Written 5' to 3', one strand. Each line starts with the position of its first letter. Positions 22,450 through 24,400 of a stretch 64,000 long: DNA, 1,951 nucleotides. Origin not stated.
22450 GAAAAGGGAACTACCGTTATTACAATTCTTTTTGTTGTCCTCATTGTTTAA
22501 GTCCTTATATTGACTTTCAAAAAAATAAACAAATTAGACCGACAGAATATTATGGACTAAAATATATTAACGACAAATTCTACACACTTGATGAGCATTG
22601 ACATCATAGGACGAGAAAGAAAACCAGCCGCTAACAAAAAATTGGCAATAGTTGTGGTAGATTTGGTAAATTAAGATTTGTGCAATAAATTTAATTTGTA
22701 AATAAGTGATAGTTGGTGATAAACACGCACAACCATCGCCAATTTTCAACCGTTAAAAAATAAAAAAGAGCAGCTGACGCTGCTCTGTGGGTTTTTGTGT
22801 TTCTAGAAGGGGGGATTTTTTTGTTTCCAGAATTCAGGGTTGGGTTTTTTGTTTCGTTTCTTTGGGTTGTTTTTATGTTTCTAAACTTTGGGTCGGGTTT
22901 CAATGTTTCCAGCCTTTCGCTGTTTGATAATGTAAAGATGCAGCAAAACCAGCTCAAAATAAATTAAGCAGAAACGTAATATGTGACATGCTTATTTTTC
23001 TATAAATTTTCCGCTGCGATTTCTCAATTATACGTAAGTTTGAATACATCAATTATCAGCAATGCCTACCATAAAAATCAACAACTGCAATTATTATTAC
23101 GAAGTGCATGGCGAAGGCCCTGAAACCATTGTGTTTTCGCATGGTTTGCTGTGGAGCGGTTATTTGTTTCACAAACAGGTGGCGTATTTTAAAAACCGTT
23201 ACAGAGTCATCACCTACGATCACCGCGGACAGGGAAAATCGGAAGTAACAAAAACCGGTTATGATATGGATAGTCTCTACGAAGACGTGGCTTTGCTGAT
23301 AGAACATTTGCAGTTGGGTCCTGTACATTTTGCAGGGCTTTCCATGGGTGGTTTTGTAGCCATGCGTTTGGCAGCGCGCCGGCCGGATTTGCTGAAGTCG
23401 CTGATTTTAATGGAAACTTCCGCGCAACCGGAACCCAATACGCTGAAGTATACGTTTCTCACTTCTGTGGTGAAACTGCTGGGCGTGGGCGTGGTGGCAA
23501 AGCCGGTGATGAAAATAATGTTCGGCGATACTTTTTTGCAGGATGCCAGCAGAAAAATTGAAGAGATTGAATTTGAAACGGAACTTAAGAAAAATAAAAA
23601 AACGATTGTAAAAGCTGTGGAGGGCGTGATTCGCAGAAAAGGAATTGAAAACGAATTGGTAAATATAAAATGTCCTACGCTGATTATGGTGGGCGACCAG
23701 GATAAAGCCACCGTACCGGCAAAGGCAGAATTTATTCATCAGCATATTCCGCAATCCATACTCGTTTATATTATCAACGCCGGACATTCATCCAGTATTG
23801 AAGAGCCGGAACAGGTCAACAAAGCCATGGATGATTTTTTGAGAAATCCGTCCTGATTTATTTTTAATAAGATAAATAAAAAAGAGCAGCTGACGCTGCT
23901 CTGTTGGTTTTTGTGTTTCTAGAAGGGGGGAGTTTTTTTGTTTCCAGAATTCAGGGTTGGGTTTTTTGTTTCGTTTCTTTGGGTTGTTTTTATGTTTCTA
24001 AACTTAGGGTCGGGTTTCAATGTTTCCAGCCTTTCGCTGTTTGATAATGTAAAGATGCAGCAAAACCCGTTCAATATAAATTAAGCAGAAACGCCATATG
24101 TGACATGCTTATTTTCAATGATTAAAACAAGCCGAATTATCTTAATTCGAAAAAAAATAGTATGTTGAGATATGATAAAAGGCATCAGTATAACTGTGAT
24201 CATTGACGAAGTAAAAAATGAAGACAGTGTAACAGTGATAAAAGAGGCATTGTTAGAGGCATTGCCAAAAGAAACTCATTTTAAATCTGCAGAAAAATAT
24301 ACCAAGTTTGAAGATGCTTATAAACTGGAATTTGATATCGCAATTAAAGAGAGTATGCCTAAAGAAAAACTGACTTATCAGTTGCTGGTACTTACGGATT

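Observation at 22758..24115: Near-identical ~235-bp direct repeats bracket a single alpha/beta-hydrolase gene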

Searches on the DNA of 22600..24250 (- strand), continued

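Call 72: search_with_rna_model(model_id=R1, sources=[L032, L033, L034, L035, L036, L037, L038, L039], max_evalue=1, show_alignments=3)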
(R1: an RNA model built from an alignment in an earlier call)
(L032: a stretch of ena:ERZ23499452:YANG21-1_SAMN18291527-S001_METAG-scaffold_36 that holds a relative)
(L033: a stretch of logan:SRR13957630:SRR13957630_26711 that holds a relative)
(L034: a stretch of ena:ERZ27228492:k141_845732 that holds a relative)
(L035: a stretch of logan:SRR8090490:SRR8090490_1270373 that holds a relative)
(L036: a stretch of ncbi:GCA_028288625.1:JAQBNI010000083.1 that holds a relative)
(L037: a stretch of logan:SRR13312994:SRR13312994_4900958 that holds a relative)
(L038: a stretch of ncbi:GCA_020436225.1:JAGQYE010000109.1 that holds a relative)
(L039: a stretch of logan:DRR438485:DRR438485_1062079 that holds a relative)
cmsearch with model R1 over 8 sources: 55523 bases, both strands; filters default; matches with E-value up to 1: 8.
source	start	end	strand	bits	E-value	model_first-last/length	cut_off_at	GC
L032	2529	2745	-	159.5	2.2e-39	1-244/244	no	0.35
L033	151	367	-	159.5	2.2e-39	1-244/244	no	0.35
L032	4664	4924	-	122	9.3e-30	1-244/244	no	0.38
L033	2286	2546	-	122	9.3e-30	1-244/244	no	0.38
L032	10436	10531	+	15.8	0.019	1-244/244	no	0.31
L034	9341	9454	-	13.4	0.08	1-244/244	no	0.25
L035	4968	5081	-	13.4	0.08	1-244/244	no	0.25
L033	159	180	+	12.3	0.15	213-234/244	no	0.59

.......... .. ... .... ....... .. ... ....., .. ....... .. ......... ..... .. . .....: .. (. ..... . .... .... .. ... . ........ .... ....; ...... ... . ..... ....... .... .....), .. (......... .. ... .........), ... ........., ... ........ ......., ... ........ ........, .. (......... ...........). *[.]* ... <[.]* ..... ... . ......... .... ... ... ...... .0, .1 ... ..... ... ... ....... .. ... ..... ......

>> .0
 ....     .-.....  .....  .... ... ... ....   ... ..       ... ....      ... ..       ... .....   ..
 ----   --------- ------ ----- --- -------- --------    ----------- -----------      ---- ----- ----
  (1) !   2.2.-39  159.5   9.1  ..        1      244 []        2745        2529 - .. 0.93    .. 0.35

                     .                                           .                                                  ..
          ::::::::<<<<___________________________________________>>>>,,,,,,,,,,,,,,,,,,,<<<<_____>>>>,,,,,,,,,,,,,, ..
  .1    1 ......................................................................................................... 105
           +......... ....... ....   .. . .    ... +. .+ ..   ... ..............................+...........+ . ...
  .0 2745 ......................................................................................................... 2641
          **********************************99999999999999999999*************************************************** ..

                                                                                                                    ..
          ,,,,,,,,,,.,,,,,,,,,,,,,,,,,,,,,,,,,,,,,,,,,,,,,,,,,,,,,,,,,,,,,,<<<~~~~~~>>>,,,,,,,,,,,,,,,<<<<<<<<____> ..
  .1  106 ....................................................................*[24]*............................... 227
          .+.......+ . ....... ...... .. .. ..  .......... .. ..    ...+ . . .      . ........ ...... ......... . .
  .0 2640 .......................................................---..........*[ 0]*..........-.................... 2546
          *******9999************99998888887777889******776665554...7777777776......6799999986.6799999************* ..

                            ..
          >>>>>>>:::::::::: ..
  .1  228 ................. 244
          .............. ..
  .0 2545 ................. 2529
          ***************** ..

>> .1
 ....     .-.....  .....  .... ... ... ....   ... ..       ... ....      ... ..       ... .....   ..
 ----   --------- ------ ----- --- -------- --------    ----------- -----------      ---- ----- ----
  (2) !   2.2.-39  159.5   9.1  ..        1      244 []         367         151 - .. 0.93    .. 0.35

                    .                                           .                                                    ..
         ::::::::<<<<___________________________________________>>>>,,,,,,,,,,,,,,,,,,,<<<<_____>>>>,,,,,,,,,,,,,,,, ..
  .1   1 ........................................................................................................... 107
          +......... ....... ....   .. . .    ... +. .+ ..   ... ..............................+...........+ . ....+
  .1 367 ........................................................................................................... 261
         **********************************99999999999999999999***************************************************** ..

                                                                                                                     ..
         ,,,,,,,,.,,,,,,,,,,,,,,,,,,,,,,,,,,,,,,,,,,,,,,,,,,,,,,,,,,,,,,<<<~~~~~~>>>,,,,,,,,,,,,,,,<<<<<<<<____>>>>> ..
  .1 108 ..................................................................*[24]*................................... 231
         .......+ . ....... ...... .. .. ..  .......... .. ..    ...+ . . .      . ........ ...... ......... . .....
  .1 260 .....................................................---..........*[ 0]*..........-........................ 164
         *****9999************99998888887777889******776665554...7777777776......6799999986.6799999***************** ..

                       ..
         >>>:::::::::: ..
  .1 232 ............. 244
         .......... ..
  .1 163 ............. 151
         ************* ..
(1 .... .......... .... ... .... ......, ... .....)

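Call 84: search_with_rna_model(model_id=R1, source=window, filters=off, max_evalue=1)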
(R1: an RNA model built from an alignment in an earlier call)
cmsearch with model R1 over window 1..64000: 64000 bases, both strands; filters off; matches with E-value up to 1: 19.
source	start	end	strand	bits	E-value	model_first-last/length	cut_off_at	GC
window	22757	23000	-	309.4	7.4e-78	1-244/244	no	0.36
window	23873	24117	-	308.8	1e-77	1-244/244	no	0.37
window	7185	7370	-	15.4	0.028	1-244/244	no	0.31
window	2328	2446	+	15.1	0.035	1-244/244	no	0.29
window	7411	7515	+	13.9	0.067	1-244/244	no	0.27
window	7935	8098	-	13.5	0.087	1-244/244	no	0.34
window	12513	12676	+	13.4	0.093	1-244/244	no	0.37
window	24887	25004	-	12.6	0.15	1-244/244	no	0.3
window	22755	22786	+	12.1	0.2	203-234/244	no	0.38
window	55084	55229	+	11.4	0.29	1-244/244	no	0.31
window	32374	32489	-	11.4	0.31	1-244/244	no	0.38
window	23510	23615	+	11.2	0.34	1-244/244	no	0.31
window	4132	4312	+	11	0.37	1-244/244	no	0.34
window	5360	5552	-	10.7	0.45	1-244/244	no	0.31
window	1481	1689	-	10.2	0.62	1-244/244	no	0.35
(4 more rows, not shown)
